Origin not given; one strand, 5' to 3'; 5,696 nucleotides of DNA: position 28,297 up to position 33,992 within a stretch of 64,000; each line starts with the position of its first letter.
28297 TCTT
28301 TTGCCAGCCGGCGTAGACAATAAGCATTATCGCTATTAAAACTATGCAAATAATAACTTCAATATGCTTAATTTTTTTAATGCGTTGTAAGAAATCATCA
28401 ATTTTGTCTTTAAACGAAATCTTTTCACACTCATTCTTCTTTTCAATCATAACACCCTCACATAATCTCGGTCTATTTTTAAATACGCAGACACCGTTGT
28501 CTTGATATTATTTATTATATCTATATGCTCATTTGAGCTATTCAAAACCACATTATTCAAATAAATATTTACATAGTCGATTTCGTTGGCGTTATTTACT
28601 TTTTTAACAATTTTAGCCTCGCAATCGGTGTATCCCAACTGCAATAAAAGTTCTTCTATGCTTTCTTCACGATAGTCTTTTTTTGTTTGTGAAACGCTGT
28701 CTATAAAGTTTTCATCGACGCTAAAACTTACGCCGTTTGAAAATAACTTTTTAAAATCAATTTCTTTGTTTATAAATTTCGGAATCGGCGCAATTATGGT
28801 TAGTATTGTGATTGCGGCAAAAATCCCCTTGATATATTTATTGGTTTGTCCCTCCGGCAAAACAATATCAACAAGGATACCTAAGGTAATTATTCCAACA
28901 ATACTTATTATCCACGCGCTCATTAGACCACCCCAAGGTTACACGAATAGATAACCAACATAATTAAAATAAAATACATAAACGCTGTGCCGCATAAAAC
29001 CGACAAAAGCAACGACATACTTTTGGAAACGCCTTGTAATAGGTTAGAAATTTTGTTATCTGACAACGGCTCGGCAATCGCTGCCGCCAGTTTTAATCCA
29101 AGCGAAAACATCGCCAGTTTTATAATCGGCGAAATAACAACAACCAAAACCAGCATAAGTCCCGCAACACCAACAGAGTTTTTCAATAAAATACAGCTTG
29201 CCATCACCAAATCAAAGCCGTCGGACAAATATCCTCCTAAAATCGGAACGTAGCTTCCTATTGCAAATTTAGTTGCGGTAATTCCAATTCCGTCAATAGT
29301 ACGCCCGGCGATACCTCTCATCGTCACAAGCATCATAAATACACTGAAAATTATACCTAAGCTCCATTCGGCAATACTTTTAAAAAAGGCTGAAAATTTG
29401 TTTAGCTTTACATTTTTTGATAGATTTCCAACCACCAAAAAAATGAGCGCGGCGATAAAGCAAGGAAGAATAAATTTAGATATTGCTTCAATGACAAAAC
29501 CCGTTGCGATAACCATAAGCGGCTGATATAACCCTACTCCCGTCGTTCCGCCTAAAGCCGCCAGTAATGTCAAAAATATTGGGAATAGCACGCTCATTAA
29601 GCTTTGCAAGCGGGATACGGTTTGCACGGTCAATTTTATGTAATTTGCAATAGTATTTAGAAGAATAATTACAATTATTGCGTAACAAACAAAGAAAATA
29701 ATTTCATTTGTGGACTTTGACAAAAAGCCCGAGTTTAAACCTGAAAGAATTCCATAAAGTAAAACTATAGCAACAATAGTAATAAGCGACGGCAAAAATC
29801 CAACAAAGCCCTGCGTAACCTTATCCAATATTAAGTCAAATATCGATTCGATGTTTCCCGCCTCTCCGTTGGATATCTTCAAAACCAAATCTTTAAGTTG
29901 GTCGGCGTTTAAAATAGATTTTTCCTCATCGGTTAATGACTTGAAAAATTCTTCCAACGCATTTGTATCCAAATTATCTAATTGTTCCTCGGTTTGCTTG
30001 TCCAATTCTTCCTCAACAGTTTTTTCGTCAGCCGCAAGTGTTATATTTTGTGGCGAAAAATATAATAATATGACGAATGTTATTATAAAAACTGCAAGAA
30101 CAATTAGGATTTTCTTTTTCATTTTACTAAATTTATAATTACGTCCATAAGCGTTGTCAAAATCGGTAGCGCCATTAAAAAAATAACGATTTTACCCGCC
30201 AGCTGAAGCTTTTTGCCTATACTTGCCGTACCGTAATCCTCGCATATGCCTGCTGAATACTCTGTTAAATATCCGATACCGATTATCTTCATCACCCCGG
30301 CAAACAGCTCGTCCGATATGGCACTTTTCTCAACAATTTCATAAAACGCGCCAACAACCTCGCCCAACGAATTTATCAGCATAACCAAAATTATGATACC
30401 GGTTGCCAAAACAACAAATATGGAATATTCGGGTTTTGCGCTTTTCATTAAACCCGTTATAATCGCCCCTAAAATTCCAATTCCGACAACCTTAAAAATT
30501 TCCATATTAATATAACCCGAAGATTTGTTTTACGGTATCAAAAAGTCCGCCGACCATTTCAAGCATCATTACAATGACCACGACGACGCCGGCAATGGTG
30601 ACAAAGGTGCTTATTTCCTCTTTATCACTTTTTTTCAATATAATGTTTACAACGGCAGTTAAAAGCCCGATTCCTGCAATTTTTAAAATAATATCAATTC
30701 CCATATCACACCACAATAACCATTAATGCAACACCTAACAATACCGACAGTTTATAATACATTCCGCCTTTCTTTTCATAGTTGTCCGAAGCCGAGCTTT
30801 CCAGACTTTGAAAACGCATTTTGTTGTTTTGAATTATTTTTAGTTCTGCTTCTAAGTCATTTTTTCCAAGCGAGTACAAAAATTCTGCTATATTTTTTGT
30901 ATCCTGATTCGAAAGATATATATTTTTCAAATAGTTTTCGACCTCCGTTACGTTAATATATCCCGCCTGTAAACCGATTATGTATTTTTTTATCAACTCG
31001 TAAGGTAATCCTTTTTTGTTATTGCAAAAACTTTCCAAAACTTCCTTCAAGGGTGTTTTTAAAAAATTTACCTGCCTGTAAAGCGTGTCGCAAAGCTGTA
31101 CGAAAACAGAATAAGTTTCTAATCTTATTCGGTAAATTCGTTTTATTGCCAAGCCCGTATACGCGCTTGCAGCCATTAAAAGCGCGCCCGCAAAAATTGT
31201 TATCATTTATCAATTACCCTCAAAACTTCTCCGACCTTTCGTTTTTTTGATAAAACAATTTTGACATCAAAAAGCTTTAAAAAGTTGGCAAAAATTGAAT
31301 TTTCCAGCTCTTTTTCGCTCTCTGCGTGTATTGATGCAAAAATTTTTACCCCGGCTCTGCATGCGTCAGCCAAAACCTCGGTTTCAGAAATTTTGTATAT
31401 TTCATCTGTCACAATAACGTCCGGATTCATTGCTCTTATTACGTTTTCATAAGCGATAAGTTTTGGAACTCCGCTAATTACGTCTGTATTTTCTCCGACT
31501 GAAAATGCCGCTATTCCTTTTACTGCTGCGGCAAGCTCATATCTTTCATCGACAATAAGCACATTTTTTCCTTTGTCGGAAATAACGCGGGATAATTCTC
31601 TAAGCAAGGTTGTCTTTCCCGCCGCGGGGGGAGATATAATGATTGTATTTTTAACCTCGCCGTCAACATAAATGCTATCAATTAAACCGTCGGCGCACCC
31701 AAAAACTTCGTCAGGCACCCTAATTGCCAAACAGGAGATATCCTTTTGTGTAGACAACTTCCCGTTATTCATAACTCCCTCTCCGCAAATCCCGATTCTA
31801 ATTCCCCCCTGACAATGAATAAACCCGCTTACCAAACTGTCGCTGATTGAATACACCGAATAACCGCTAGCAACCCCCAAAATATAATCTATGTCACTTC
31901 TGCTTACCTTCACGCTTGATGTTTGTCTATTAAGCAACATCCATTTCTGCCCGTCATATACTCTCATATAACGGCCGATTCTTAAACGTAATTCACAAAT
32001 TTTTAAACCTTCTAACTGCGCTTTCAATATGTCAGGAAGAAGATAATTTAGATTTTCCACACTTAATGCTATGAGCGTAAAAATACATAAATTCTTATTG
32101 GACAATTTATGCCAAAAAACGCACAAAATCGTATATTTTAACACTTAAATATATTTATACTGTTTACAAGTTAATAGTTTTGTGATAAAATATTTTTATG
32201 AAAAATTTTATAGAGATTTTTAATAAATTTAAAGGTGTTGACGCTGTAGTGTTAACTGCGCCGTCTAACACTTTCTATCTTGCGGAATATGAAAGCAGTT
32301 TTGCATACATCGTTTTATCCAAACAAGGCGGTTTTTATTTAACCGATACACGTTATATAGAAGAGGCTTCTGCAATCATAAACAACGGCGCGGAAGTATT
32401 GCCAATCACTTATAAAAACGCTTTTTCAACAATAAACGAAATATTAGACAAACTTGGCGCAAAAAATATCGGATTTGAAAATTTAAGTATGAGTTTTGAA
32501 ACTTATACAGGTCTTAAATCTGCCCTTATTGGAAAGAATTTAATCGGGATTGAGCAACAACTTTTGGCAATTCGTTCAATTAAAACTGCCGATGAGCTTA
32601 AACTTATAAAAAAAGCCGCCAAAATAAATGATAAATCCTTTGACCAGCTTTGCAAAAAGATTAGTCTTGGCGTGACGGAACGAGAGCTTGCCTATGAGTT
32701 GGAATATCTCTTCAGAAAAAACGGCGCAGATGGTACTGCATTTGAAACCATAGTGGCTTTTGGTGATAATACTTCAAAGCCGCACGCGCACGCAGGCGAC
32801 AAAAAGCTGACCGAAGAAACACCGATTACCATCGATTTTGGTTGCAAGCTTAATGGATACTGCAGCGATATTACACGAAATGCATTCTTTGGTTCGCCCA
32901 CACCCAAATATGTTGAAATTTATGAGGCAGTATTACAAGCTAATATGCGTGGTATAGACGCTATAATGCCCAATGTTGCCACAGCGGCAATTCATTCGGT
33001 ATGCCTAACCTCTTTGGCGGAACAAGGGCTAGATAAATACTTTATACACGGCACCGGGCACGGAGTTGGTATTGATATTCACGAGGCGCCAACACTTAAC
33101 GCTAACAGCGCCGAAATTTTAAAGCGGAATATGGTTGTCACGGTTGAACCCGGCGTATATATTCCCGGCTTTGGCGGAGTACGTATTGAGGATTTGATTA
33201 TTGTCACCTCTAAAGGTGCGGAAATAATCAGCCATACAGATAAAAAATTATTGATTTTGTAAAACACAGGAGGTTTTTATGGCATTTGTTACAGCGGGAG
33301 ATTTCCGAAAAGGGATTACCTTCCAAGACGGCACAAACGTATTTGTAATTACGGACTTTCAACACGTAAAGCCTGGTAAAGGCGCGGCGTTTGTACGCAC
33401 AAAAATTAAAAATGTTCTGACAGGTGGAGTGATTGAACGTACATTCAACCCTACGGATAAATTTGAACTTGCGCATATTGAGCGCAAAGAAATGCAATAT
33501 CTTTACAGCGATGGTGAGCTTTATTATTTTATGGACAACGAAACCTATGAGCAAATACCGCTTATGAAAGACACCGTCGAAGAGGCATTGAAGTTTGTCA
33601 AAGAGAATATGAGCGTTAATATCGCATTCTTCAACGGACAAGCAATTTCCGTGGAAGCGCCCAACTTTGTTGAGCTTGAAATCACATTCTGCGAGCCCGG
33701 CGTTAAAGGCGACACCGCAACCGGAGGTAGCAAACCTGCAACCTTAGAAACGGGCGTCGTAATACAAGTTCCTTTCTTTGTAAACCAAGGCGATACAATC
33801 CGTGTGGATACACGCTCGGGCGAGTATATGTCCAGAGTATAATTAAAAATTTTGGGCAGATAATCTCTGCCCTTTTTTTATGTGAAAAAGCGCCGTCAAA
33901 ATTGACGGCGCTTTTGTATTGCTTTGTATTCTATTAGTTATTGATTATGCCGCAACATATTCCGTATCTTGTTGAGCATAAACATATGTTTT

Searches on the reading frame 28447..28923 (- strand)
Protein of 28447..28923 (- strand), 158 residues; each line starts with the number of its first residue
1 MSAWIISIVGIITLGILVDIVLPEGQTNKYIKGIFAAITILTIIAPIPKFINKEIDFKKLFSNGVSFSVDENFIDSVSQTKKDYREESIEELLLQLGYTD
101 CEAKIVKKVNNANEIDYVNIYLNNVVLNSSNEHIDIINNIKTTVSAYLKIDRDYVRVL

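Call 44: search_protein_families(library=pfam, proteins=[window:28447-28923:-])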
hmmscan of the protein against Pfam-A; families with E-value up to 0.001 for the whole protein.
window:28447-28923:- (158 aa): 2 families
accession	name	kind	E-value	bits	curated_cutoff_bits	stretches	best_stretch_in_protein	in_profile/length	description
PF09581.16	Spore_III_AF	-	1.2e-10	42.1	28.3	1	11-104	3-95/185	Stage III sporulation protein AF (Spore_III_AF)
PF10794.15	DUF2606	-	0.00053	20.2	25.4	1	20-143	4-128/134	Protein of unknown function (DUF2606)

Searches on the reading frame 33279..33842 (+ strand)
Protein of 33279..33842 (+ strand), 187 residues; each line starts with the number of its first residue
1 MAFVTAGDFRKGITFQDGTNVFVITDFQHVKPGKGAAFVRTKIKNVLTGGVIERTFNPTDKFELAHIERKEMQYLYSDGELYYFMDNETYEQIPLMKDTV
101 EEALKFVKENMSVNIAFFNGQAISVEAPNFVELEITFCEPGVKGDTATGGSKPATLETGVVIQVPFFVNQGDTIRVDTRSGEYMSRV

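Call 44: search_protein_families(library=pfam, proteins=[window:33279-33842:+])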
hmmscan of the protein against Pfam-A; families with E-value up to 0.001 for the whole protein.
window:33279-33842:+ (187 aa): 3 families
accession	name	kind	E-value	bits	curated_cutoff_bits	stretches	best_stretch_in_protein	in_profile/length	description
PF09285.17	Elong-fact-P_C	-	6.7e-29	99.8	25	1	131-186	1-56/56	Elongation factor P, C-terminal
PF01132.26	EFP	-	5.9e-25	87.4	27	1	70-123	1-54/54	Elongation factor P (EF-P) OB domain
PF08207.18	EFP_N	-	3.5e-24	85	23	1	5-62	1-58/58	Elongation factor P (EF-P) KOW-like domain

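Call 48: find_encoding_contigs(protein=window:33279-33839:+, flank=1000, max_places=3)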
Protein window:33279-33839:+ (187 aa): no gene with exactly this product is on record in the collection.
